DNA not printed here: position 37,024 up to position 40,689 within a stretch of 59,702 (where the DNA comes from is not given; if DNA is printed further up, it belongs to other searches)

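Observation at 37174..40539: Type IIG RM enzyme with a compositionally mosaic (AT-rich) C-terminal target-recognition region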

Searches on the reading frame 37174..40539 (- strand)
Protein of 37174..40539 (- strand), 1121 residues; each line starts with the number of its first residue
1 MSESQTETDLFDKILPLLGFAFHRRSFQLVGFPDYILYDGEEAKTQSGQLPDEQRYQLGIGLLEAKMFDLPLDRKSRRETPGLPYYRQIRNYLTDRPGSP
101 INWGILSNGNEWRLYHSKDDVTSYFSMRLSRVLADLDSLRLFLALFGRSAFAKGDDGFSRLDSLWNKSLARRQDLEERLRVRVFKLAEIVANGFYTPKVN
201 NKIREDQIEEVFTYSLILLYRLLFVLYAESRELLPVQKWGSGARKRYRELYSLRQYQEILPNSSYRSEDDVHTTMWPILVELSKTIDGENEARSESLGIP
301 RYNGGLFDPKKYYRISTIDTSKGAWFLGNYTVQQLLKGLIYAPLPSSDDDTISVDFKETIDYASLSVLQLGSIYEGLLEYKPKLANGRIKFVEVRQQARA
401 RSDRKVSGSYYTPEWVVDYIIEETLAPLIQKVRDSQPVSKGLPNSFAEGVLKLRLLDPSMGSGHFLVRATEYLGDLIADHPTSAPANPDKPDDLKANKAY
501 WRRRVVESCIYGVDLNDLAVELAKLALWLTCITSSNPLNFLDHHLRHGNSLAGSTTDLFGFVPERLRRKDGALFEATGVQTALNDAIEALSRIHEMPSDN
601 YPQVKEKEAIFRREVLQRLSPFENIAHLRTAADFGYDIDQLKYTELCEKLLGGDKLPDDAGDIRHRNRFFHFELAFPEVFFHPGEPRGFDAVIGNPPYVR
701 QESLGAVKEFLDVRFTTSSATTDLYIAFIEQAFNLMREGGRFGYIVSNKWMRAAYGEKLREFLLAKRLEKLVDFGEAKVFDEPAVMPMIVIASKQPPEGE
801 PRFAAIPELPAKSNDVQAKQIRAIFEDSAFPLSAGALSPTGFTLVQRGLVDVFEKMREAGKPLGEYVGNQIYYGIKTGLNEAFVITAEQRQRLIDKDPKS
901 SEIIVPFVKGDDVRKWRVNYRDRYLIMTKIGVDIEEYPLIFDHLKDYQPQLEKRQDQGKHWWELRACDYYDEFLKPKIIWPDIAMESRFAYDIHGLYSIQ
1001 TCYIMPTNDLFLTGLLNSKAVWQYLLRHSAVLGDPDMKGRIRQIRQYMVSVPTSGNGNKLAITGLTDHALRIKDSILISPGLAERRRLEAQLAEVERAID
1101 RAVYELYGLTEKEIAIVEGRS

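Call 6: search_protein_families(library=pfam, proteins=[window:37177-40539:-], max_evalue=0.01)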
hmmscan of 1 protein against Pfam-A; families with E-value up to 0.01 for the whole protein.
window:37177-40539:- (1121 aa): 4 families
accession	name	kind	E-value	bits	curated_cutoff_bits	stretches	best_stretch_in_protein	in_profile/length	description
PF07669.17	Eco57I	-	1.5e-39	136.3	25.3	1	509-780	2-171/171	Eco57I restriction-modification methylase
PF12950.13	TaqI_C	-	3.4e-12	47.1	26.5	1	906-1026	2-95/118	TaqI-like C-terminal specificity domain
PF02384.22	N6_Mtase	-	3.8e-09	36.7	20.4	1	400-536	18-106/311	N-6 DNA Methylase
PF20473.4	MmeI_Mtase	-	7.9e-07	28.9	27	1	446-530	14-85/259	MmeI, DNA-methyltransferase domain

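Call 7: search_protein_families(library=ncbifam, proteins=[window:37177-40539:-], max_evalue=0.01)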
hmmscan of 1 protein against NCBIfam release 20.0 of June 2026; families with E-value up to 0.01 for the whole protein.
window:37177-40539:- (1121 aa): 6 families
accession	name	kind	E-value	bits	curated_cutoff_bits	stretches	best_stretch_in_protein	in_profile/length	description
NF033452.1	BREX_1_MTaseX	exception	6e-26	90.6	500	2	688-921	507-752/1210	BREX-1 system adenine-specific DNA-methyltransferase PglX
NF033451.1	BREX_2_MTaseX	equivalog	8.1e-20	70.2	400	2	687-1034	357-738/1185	BREX-2 system adenine-specific DNA-methyltransferase PglX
NF033455.1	BREX_6_MTaseX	exception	1.6e-19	69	900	2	688-808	554-674/1319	BREX-6 system adenine-specific DNA-methyltransferase PglX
NF033454.1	BREX_5_MTaseX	exception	2.3e-07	28.8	900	0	689-786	503-599/1404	BREX-5 system adenine-specific DNA-methyltransferase PglX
NF047738.1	antiphage_MADS2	equivalog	3.5e-05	22.3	720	0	454-531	334-409/654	methylation-associated defense system DNA methyltransferase MAD2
TIGR00537.1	hemK_rel_arch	hypoth_equivalog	0.0056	16.4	87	0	663-748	57-142/179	HemK2/MTQ2 family protein methyltransferase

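Call 8: search_protein_families(library=padloc, proteins=[window:37177-40539:-], max_evalue=0.01)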
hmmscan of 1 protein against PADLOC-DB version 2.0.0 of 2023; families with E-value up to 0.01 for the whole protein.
window:37177-40539:- (1121 aa): 73 families (the best 25 are shown)
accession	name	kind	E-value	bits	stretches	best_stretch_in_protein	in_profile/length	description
PDLC02643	DrmMI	-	1.5e-100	335.8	3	402-749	550-935/1347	DrmMI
PDLC03612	REase_MTase_IIG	-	3.4e-75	252.1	1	655-1119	774-1245/1247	Type IIG restriction enzyme-methyltransferase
PDLC03609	REase_MTase_IIG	-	8.3e-70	233.7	3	642-1022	517-901/1066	Type IIG restriction enzyme-methyltransferase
PDLC03596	REase_MTase_IIG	-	1.2e-63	213.6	2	671-1120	697-1145/1148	Type IIG restriction enzyme-methyltransferase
PDLC02638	DrmMI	-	2.5e-62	209.3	2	401-746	548-934/935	DrmMI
PDLC03601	REase_MTase_IIG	-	2.6e-51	172.6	1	688-1018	673-1021/1110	Type IIG restriction enzyme-methyltransferase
PDLC02644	DrmMI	-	1.6e-45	153.5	3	401-601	59-277/988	DrmMI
PDLC03618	REase_MTase_IIG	-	2.3e-43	145.8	3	400-604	542-764/1429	Type IIG restriction enzyme-methyltransferase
PDLC03604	REase_MTase_IIG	-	5.3e-42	141.9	3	662-889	512-734/1011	Type IIG restriction enzyme-methyltransferase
PDLC03629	REase_MTase_IIG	-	7.4e-41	137.9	2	393-554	367-536/1182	Type IIG restriction enzyme-methyltransferase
PDLC02645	DrmMI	-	5.9e-39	131.9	2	401-554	543-713/772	DrmMI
PDLC03613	REase_MTase_IIG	-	4.7e-38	128.5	2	3-398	59-424/1250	Type IIG restriction enzyme-methyltransferase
PDLC02639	DrmMI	-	2.1e-36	123.5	3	405-554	248-387/803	DrmMI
PDLC03313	MTase_II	-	2.7e-33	113.4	1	686-1119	142-561/563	Type II methyltransferase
PDLC03620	REase_MTase_IIG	-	1.3e-32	110.5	2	402-699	553-865/1378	Type IIG restriction enzyme-methyltransferase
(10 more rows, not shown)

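Call 10: search_dna_similar(query=window:37174-40539:-, collection=plasmids, mode=protein, max_rows=15)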
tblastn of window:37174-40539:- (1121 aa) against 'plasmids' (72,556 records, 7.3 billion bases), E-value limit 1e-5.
Records with a match: 498; places in all: 537; records where one place covers at least 80% of the query: 22.
Best place of each record, by identity: <60% 498.
By first word of the organism name: Borreliella 79; Deinococcus 18; Escherichia 17; Acinetobacter 16; Nostoc 15; Thermus 15; Borrelia 14; Sinorhizobium 13; Halorussus 12; Pseudosulfitobacter 12; and 132 more.
By predicted mobility (MOB-suite, as given by PLSDB): non-mobilizable 331; mobilizable 88; conjugative 79.
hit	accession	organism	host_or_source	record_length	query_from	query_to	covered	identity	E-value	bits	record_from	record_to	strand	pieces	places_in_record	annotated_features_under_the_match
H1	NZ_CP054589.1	Halolamina sp. CBA1230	solar salt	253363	2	1074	96%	34.1%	6e-147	496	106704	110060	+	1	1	TaqI-like C-terminal specificity domain-containing protein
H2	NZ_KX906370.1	Halorubrum lacusprofundi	water sample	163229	11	1019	90%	33.2%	8e-149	501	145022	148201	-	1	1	Eco57I restriction-modification methylase domain-containing protein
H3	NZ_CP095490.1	Halorientalis marina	cell culture,salt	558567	2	1052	94%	31.8%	8e-121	419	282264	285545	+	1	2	Eco57I restriction-modification methylase domain-containing protein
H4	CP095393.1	Natribaculum breve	cell culture,saline soil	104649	11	1021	90%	33.0%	1e-142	483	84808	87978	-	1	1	none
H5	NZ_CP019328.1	Natronorubrum daqingense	-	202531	2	1105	98%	29.9%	5e-102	363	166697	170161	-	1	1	N-6 DNA methylase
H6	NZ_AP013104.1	Bradyrhizobium elkanii USDA 61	-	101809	2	1079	96%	30.3%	3e-109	385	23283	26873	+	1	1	Eco57I restriction-modification methylase domain-containing protein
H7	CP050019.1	Haloarcula sp. JP-L23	-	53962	11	1052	93%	30.5%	9e-108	380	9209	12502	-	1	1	N-6 DNA methylase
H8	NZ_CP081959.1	Halobaculum magnesiiphilum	cell culture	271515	11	1052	93%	30.0%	4e-104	369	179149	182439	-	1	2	N-6 DNA methylase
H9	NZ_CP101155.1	Natronomonas marina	cell culture,salt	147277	2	1025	91%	30.5%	1e-104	371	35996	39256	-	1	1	TaqI-like C-terminal specificity domain-containing protein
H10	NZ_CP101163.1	Halorarius halobius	cell culture,salt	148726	2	1025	91%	30.5%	1e-104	371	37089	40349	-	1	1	TaqI-like C-terminal specificity domain-containing protein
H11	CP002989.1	halophilic archaeon DL31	-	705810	2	1052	94%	29.3%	6e-100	357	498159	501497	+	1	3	putative restriction/modification enzyme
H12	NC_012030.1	Halorubrum lacusprofundi ATCC 49239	-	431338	2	1032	92%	29.6%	3e-102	363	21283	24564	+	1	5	TaqI-like C-terminal specificity domain-containing protein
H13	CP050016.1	Haloarcula sp. JP-L23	-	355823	12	1052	84%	32.5%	3e-108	472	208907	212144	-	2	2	none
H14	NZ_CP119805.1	Halorussus lipolyticus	cell culture,coastal saline-alkali land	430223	33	1024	88%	30.2%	5e-89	323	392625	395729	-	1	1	TaqI-like C-terminal specificity domain-containing protein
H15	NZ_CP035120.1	Halorussus pelagicus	pure culture,salted brown alga Laminaria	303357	33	1024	88%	29.9%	4e-84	309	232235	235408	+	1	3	TaqI-like C-terminal specificity domain-containing protein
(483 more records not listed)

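Call 11: find_homologous_proteins(query=window:37177-40539:-, max_evalue=1e-20)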
Query window:37177-40539:- (1121 aa): 4870 proteins with E <= 1e-20 among 8000 candidates; the best 120 are listed.
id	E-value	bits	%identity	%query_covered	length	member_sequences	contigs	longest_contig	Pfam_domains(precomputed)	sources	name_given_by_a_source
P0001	0.0e+0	2573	100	100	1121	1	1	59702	PF02384.23,PF07669.18,PF12950.14,PF20473.5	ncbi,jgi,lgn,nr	ncbi:MAG: hypothetical protein FJY67_00780 [Calditrichaeota bacterium]|nr:hypothetical protein [Cald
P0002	0.0e+0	1140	49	98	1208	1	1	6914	PF02384.23,PF07669.18,PF12950.14,PF20473.5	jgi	-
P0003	0.0e+0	1103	47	100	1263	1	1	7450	PF02384.23,PF07669.18,PF12950.14,PF20473.5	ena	-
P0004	0.0e+0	1103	48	100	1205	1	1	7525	PF02384.23,PF07669.18,PF12950.14,PF20473.5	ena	-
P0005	0.0e+0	1102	49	99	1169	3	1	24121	PF02384.23,PF07669.18,PF12950.14,PF20473.5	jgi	-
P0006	0.0e+0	1097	48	99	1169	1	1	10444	PF02384.23,PF07669.18,PF12950.14,PF20473.5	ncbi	-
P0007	0.0e+0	1090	48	99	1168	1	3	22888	PF02384.23,PF07669.18,PF12950.14,PF20473.5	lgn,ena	-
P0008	0.0e+0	1073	47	100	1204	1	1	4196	PF02384.23,PF07669.18,PF12950.14,PF20473.5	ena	-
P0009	0.0e+0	1038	46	100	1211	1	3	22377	PF02384.23,PF07669.18,PF12950.14,PF20466.4,PF20473.5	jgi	-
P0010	0.0e+0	1034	45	99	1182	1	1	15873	PF02384.23,PF07669.18,PF12950.14,PF20473.5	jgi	jgi:type I restriction-modification system DNA methylase subunit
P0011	0.0e+0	1019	46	95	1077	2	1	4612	PF20465.5,PF02384.23,PF07669.18,PF12950.14,PF20473.5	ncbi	-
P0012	0.0e+0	1015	46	100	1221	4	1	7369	PF02384.23,PF07669.18,PF12950.14,PF20473.5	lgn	-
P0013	1.6e-292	992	45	100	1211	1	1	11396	PF02384.23,PF07669.18,PF12950.14,PF20473.5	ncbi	ncbi:Eco57I restriction-modification methylase domain-containing protein [candidate division KSB1 ba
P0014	3.6e-292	990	44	99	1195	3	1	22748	PF02384.23,PF07669.18,PF12950.14,PF20473.5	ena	-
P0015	7.4e-292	989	45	100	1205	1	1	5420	PF02384.23,PF07669.18,PF12950.14,PF20473.5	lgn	-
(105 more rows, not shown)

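Call 16: search_solved_structures(query=window:37177-40539:-, max_evalue=0.001)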
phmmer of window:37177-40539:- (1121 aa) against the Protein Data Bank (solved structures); distinct sequences matched with E-value up to 0.001: 10.
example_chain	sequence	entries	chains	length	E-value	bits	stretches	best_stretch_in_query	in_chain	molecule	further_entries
7qw5_A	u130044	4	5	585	1.4e-21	79.4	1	684-1052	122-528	Modification methylase BseCI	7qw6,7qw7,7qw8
8cxz_A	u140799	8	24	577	3.9e-20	74.6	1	689-1006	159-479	Site-specific DNA-methyltransferase (adenine-specific)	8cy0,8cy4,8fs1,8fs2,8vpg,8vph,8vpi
7lni_A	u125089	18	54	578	3.9e-20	74.6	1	689-1006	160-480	Site-specific DNA-methyltransferase (adenine-specific)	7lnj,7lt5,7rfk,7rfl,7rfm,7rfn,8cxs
8c45_A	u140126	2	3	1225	3.7e-07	31.7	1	688-767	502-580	site-specific DNA-methyltransferase (adenine-specific)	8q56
8zek_A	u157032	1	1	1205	4.5e-07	31.4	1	688-767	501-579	site-specific DNA-methyltransferase (adenine-specific)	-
9ewz_C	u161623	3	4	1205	4.6e-07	31.3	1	688-767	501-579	Adenine-specific methyltransferase BrxX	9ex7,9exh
1g38_A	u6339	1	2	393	6.1e-06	27.6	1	680-790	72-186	MODIFICATION METHYLASE TAQI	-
2ibs_A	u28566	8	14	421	6.8e-06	27.4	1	680-790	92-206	Modification methylase TaqI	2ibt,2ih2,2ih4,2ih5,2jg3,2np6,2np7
1aqi_A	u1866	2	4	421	6.8e-06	27.4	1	680-790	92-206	ADENINE-N6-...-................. TAQI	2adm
1aqj_A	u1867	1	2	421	6.8e-06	27.4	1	680-790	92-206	ADENINE-N6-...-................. TAQI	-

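Call 19: find_encoding_contigs(protein=P0003, flank=6000, max_places=2)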
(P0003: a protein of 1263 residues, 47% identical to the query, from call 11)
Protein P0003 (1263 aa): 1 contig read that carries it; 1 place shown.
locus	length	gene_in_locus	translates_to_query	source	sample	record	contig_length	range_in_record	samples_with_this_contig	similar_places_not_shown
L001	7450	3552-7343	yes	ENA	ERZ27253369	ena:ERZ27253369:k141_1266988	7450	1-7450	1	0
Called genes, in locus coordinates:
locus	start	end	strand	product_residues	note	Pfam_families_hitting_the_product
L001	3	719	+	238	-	?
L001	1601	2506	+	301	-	-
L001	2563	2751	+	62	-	PF00873:ACR_tran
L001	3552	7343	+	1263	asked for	PF20473:MmeI_Mtase (weak), PF07669:Eco57I, PF02384:N6_Mtase (weak), PF12950:TaqI_C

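Call 20: find_encoding_contigs(protein=P0005, flank=6000, max_places=2)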
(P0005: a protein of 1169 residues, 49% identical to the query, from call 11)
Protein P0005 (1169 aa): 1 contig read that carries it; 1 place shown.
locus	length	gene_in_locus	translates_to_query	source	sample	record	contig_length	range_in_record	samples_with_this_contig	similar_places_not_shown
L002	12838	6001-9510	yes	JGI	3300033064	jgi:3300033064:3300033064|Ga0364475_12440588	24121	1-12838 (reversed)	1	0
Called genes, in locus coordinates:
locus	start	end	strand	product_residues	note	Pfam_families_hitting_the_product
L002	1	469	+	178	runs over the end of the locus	-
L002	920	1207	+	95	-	PF01541:GIY-YIG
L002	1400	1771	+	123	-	PF20205:DUF6567 (faint)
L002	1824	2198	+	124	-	PF05635:23S_rRNA_IVP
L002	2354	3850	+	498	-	PF00361:Proton_antipo_M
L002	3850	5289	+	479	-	-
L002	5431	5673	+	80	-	-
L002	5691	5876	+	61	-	-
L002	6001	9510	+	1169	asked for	PF02384:N6_Mtase (faint), PF20473:MmeI_Mtase (weak), PF07669:Eco57I, PF12950:TaqI_C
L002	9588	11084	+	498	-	PF00361:Proton_antipo_M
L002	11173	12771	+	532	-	PF16980:CitMHS_2, PF03600:CitMHS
